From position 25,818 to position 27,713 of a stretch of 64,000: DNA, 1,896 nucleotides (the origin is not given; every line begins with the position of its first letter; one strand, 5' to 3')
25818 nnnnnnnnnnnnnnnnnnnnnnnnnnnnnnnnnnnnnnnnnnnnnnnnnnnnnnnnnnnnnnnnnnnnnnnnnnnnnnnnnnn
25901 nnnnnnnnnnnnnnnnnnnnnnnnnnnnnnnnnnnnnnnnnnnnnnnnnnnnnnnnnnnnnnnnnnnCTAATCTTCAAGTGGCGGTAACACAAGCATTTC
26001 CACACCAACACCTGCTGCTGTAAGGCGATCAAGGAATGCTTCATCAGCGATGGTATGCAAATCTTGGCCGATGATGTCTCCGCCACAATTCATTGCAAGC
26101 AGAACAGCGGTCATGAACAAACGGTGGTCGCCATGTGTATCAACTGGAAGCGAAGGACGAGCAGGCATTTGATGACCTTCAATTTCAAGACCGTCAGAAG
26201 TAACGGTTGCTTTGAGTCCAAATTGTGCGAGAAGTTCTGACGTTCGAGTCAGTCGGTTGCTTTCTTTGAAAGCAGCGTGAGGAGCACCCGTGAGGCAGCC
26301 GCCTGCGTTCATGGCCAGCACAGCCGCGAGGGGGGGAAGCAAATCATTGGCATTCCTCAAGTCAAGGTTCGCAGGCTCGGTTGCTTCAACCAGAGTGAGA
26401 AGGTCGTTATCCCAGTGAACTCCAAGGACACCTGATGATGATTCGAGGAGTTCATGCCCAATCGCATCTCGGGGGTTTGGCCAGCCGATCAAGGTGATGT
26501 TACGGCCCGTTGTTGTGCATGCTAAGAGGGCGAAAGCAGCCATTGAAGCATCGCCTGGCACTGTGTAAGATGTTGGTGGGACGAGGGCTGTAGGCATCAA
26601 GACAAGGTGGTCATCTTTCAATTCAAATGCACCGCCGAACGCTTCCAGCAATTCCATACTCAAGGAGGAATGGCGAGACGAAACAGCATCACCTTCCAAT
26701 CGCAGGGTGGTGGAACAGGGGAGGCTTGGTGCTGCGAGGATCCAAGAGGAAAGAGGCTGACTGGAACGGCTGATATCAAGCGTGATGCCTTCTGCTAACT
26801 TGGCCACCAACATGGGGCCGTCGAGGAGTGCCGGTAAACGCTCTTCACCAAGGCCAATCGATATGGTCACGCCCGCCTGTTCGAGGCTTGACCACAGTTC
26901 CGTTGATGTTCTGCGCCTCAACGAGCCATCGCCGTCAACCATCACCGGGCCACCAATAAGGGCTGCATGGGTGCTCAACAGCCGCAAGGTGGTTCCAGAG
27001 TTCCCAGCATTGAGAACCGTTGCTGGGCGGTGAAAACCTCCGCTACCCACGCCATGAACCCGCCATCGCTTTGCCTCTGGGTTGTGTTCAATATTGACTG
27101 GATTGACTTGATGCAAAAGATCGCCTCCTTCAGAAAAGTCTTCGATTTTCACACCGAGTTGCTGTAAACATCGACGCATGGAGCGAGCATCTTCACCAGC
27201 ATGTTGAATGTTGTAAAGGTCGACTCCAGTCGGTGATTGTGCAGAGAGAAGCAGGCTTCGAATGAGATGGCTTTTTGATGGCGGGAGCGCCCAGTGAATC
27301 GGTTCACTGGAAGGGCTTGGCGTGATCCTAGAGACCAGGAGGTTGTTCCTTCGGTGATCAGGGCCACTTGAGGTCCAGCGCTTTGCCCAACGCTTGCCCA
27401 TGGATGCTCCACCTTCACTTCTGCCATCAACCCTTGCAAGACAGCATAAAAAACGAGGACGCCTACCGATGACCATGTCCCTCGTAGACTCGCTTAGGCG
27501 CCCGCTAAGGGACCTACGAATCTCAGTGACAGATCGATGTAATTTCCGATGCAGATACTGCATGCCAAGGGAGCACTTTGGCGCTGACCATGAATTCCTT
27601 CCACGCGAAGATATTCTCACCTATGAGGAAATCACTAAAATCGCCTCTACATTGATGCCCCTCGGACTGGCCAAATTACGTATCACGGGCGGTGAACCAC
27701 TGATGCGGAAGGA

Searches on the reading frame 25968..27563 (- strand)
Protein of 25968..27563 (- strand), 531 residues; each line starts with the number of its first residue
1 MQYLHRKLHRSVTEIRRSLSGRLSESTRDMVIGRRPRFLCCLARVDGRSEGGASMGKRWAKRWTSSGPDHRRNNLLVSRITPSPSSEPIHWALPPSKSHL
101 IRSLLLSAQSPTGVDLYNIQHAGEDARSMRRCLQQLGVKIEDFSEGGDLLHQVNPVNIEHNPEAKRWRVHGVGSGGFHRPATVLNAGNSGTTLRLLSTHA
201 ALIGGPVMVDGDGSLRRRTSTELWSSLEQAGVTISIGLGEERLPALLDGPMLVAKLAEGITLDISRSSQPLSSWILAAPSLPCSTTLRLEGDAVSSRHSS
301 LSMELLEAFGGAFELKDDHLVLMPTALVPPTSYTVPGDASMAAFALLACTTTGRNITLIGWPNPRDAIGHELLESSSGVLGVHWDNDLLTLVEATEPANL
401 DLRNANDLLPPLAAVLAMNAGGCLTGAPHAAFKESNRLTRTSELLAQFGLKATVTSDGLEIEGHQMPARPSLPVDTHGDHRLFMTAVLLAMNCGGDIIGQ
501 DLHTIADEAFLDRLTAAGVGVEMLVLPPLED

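Call 54: search_protein_families(library=pfam, proteins=[window:25968-27563:-], max_evalue=0.0001)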
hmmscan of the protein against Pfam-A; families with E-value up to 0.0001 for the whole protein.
window:25968-27563:- (531 aa): 1 family
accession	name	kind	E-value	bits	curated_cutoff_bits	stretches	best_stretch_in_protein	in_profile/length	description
PF00275.25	EPSP_synthase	-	8.3e-46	157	22.8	1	93-505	13-406/417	EPSP synthase (3-phosphoshikimate 1-carboxyvinyltransferase)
